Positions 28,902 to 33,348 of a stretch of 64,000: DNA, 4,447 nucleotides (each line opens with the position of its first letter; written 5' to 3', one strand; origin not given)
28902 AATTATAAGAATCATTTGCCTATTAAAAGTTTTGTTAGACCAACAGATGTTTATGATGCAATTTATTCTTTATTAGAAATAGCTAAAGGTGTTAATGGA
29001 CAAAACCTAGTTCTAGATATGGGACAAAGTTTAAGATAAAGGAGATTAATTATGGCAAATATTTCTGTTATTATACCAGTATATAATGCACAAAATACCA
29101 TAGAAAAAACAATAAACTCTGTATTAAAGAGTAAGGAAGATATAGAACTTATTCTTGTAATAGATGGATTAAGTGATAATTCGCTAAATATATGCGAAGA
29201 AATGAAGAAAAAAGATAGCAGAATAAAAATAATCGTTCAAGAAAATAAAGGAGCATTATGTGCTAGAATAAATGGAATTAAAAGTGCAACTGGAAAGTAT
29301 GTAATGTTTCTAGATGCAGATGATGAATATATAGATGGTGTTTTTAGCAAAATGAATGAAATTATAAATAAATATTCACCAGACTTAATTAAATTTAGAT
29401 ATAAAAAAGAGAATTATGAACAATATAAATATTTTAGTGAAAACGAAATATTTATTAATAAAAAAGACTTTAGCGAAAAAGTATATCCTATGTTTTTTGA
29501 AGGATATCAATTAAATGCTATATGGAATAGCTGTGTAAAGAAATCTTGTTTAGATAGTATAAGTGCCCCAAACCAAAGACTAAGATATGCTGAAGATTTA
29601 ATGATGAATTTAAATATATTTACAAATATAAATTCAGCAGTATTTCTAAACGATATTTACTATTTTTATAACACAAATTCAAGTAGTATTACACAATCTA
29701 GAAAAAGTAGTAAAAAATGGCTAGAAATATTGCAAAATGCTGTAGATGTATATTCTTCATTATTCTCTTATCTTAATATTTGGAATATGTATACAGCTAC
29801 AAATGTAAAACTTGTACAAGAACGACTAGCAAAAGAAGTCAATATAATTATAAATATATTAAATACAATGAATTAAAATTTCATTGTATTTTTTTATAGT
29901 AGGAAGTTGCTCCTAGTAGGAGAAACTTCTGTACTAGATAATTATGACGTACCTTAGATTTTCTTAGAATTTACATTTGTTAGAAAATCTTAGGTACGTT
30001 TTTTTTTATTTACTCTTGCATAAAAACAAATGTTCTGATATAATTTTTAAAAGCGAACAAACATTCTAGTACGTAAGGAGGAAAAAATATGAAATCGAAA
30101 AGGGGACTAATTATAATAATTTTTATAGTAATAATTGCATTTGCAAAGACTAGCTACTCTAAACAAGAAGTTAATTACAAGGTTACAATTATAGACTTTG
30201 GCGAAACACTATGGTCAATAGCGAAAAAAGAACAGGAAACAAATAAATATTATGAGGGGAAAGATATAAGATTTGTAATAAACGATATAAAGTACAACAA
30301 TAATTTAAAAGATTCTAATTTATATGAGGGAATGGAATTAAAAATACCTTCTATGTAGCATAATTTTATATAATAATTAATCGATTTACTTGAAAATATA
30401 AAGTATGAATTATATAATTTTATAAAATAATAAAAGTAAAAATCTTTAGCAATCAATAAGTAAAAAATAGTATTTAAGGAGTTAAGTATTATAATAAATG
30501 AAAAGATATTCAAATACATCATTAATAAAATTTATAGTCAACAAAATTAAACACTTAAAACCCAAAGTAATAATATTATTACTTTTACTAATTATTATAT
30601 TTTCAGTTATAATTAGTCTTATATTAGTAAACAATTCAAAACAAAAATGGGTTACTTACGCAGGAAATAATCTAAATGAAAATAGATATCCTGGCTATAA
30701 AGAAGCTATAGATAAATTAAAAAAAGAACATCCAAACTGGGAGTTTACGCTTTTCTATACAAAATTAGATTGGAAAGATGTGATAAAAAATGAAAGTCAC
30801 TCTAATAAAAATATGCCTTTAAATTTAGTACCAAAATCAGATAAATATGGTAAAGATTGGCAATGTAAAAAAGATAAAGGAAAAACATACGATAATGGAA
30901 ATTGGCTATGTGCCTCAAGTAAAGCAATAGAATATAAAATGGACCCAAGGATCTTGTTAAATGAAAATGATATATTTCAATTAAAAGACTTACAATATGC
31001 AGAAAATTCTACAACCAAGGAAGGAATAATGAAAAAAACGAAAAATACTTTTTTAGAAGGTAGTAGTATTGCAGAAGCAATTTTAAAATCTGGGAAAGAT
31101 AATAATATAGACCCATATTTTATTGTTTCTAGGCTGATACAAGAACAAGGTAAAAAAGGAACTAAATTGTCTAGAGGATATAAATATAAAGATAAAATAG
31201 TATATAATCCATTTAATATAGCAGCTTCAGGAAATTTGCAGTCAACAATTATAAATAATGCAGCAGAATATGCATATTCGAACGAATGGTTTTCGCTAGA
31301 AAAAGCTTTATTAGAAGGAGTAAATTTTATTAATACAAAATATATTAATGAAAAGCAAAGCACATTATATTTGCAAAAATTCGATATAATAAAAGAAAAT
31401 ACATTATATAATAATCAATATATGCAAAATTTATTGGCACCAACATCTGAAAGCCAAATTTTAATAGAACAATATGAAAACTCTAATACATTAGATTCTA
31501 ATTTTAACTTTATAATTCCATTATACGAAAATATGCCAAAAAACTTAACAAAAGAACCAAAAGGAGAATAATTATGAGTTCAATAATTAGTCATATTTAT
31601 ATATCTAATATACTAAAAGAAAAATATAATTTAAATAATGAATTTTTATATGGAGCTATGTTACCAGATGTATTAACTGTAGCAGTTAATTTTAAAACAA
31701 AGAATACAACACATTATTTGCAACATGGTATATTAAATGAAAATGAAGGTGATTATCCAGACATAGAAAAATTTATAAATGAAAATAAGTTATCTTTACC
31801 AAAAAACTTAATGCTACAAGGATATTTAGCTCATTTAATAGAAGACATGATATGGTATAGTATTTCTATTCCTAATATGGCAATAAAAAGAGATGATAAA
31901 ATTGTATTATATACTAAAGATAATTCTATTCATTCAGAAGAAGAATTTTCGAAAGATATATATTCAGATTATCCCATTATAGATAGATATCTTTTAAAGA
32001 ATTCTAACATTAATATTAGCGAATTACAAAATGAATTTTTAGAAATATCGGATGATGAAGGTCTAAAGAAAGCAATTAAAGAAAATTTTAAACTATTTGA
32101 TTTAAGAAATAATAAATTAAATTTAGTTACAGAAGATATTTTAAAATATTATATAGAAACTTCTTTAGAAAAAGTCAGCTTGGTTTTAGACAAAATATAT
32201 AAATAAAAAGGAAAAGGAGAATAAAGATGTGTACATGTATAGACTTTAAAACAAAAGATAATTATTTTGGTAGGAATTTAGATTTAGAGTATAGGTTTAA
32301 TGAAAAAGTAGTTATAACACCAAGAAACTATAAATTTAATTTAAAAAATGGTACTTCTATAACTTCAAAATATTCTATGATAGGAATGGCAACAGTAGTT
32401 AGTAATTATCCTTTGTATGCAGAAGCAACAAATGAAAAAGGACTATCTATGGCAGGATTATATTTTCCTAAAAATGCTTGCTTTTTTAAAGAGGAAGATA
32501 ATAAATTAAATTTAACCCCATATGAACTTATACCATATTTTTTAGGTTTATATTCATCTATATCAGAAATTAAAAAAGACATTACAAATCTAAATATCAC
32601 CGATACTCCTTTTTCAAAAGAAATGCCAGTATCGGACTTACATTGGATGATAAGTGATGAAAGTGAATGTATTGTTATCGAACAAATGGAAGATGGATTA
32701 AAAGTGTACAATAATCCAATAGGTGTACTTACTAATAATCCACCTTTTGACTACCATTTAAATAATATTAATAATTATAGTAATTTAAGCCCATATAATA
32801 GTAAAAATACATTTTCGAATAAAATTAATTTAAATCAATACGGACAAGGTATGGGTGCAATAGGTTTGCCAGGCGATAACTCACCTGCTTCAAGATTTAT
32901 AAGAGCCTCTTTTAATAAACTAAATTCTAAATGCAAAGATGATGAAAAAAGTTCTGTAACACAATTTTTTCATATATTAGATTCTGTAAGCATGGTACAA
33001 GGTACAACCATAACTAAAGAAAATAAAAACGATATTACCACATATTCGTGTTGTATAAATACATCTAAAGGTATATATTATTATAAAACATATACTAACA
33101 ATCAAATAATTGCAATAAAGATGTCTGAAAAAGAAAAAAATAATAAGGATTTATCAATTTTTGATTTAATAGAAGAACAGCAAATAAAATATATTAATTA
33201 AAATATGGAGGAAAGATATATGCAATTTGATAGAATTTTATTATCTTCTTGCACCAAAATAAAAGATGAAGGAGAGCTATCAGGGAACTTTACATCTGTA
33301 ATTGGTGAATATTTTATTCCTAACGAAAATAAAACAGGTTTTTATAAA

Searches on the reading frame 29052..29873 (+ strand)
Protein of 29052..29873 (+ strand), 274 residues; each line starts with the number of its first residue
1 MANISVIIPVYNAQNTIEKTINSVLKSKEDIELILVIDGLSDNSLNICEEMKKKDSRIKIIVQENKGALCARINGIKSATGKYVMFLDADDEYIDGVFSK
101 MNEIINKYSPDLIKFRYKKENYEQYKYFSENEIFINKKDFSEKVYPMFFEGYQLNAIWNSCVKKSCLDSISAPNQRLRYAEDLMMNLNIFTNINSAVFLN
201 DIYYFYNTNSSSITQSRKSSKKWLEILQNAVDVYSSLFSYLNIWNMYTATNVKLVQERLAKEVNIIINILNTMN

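Call 14: search_protein_families(library=pfam, proteins=[window:29052-29873:+], max_evalue=0.001)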
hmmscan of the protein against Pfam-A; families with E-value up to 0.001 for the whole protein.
window:29052-29873:+ (274 aa): 3 families
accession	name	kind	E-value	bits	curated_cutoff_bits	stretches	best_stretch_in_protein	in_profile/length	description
PF00535.33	Glycos_transf_2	-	3.2e-30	105.7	23.3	1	5-138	1-140/168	Glycosyl transferase family 2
PF10111.15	Glyco_tranf_2_2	-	1.1e-07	32.1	27.3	1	5-106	1-107/276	Glycosyltransferase like family 2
PF13641.12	Glyco_tranf_2_3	-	3.8e-07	30.8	27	1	3-105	2-111/230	Glycosyltransferase like family 2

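Call 28: search_protein_families(library=ncbifam, proteins=[window:29052-29873:+], max_evalue=0.001)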
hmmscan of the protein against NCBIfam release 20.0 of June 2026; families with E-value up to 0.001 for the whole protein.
window:29052-29873:+ (274 aa): 22 families
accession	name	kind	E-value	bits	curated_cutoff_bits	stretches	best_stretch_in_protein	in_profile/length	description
NF007482.0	PRK10073.1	equivalog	1.3e-24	86.9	423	1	3-110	7-115/334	glycosyltransferase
NF047683.1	TeichurnBiosyTuaG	equivalog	9.2e-22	77.9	400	1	3-219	7-217/252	teichuronic acid biosynthesis protein TuaG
NF050050.1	ProtGlycPglI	equivalog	1.7e-16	60.5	500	1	1-140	1-147/306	GalNAc(5)-diNAcBac-PP-undecaprenol beta-1,3-glucosyltransferase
TIGR03937.1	PgaC_IcaA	equivalog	2.7e-15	56.2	422.3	1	3-90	46-135/407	poly-beta-1,6-N-acetyl-D-glucosamine synthase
NF041875.1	EPS_EpsD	equivalog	2.6e-14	53.4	370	1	4-96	1-95/325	exopolysaccharide biosynthesis glycosyltransferase EpsD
TIGR04283.1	glyco_like_mftF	equivalog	2.3e-12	47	182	1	4-119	1-111/221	TIGR04283 family arsenosugar biosynthesis glycosyltransferase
NF053739.1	GlytfEpsEBac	equivalog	1.7e-11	43.7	450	1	3-106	2-108/265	glycosyltransferase EpsE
NF047588.1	GlcsyltransPgfSStrep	equivalog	3.1e-11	43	500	1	3-102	2-107/308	glycosyltransferase PgfS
NF007986.1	PRK10714.1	equivalog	9.5e-11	41.3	529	1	3-90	7-100/316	undecaprenyl-phosphate 4-deoxy-4-formamido-L-arabinose transferase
NF041394.1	GtaseAglG_Halo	equivalog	3.7e-10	39.6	440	1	3-91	2-93/304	glucosyl-dolichyl phosphate glucuronosyltransferase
TIGR03111.1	glyc2_xrt_Gpos1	hypoth_equivalog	2e-09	36.7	363.95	1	3-93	50-144/439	TIGR03111 family XrtG-associated glycosyltransferase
TIGR03965.1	mycofact_glyco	equivalog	4.1e-09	35.8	280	1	2-91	74-165/467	mycofactocin biosynthesis glycosyltransferase MftF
NF038302.1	EPS_HpsE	equivalog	4.4e-09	35.7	300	1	3-91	2-97/307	hormogonium polysaccharide biosynthesis glycosyltransferase HpsE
NF038299.1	EPS_HpsN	equivalog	5.3e-08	32.2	425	1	3-95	2-96/317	hormogonium polysaccharide biosynthesis glycosyltransferase HpsN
NF007453.0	PRK10018.1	equivalog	1.1e-07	31.9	382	1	4-101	8-107/280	colanic acid biosynthesis glycosyltransferase WcaA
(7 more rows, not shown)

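Call 30: search_solved_structures(query=window:29052-29873:+, max_evalue=0.001)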
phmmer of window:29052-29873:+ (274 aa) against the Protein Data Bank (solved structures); distinct sequences matched with E-value up to 0.001: 21.
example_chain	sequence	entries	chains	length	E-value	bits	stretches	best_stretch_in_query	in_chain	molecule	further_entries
5hea_A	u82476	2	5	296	8.9e-20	74.5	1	4-218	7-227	Putative glycosyltransferase (GalT1)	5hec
3bcv_A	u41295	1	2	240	1.2e-19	74.1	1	3-216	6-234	Putative glycosyltransferase protein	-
2z87_A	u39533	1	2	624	2.9e-13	53.2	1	4-92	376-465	Chondroitin synthase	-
2z86_A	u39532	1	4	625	2.9e-13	53.2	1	4-92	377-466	Chondroitin synthase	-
5tze_C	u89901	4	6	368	6.2e-10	42.3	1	4-212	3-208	Glycosyl transferase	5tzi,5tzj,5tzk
5tz8_A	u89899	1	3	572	1.8e-09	40.8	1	4-211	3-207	Glycosyl transferase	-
6p61_A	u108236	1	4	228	5.6e-09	39.2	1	3-111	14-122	Glycosyltransferase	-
5mlz_A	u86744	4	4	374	2e-07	34.1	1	3-125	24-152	Dolichol monophosphate mannose synthase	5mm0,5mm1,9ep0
9hwj_A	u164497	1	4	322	3.1e-07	33.4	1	3-91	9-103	Undecaprenyl-phosphate 4-deoxy-4-formamido-L-arabinose transferase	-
8vh7_A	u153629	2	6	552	6.2e-07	32.5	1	4-92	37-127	Heparosan synthase B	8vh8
8viw_A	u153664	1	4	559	6.3e-07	32.5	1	4-92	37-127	Heparosan synthase B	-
9omj_A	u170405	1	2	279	3.2e-06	30.1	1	3-103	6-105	Glycosyltransferase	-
9omm_A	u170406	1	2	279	3.4e-06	30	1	3-103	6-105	Glycosyltransferase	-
9omh_A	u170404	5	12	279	3.4e-06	30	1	3-103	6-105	Glycosyltransferase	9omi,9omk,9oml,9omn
6h1j_A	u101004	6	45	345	6e-06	29.3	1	1-122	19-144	Probable ss-1,3-N-acetylglucosaminyltransferase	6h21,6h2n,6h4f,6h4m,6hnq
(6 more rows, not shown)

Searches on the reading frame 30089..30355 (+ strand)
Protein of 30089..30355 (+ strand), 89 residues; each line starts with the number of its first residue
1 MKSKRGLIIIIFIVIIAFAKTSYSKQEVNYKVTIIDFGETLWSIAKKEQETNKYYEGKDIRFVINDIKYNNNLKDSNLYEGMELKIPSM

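Call 14: search_protein_families(library=pfam, proteins=[window:30089-30355:+], max_evalue=0.001)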
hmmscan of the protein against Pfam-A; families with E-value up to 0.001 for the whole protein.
window:30089-30355:+ (89 aa): 1 family
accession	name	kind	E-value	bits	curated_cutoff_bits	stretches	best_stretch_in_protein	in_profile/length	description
PF01476.26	LysM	-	2.3e-06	27.9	20.9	0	67-87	23-43/43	LysM domain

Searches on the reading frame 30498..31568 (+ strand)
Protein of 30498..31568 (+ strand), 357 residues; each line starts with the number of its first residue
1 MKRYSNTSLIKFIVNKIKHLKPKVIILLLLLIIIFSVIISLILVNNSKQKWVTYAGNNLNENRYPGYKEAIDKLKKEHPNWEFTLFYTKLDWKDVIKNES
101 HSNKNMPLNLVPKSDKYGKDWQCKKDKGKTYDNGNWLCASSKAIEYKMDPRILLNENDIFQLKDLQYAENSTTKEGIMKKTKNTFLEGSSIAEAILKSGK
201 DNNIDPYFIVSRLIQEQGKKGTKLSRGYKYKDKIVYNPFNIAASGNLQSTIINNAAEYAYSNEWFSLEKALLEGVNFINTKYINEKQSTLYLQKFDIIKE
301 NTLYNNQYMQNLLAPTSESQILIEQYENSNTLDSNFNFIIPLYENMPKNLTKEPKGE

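Call 14: search_protein_families(library=pfam, proteins=[window:30498-31568:+], max_evalue=0.001)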
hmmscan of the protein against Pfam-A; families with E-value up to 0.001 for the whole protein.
window:30498-31568:+ (357 aa): 0 families

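Call 28: search_protein_families(library=ncbifam, proteins=[window:30498-31568:+], max_evalue=0.001)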
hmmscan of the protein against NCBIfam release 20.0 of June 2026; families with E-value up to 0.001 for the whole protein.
window:30498-31568:+ (357 aa): 1 family
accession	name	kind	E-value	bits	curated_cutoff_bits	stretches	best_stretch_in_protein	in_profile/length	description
NF052642.1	amidase_SagB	exception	1e-15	57.7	425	1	83-338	27-272/282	peptidoglycan release complex glucosaminidase SagB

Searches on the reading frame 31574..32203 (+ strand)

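Call 14: search_protein_families(library=pfam, proteins=[window:31574-32203:+], max_evalue=0.001)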
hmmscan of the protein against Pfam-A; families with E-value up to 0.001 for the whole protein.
window:31574-32203:+ (210 aa): 1 family
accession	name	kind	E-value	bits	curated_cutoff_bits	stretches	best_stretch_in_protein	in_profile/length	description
PF00882.24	Zn_dep_PLPC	-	2.9e-05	24.5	26.8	1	14-94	13-96/167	Zinc dependent phospholipase C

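Call 28: search_protein_families(library=ncbifam, proteins=[window:31574-32203:+], max_evalue=0.001)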
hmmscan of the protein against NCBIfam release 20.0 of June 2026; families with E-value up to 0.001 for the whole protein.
window:31574-32203:+ (210 aa): 0 families

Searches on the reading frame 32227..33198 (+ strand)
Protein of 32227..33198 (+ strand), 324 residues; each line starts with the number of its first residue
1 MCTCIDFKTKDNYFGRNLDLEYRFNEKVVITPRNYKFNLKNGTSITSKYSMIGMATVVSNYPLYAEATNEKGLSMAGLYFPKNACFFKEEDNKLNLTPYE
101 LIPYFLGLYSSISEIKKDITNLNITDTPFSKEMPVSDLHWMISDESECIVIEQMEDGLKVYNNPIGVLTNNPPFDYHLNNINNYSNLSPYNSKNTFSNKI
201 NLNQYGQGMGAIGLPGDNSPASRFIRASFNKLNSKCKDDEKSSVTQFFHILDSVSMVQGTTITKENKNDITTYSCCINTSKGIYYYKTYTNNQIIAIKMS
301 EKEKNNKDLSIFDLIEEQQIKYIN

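Call 15: search_protein_families(library=pfam, proteins=[window:32227-33198:+], max_evalue=0.001)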
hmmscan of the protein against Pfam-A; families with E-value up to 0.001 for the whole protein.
window:32227-33198:+ (324 aa): 1 family
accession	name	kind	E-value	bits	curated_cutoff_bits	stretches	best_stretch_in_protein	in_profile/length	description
PF02275.23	CBAH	-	1.3e-98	331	20.4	1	2-311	1-315/316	Linear amide C-N hydrolases, choloylglycine hydrolase family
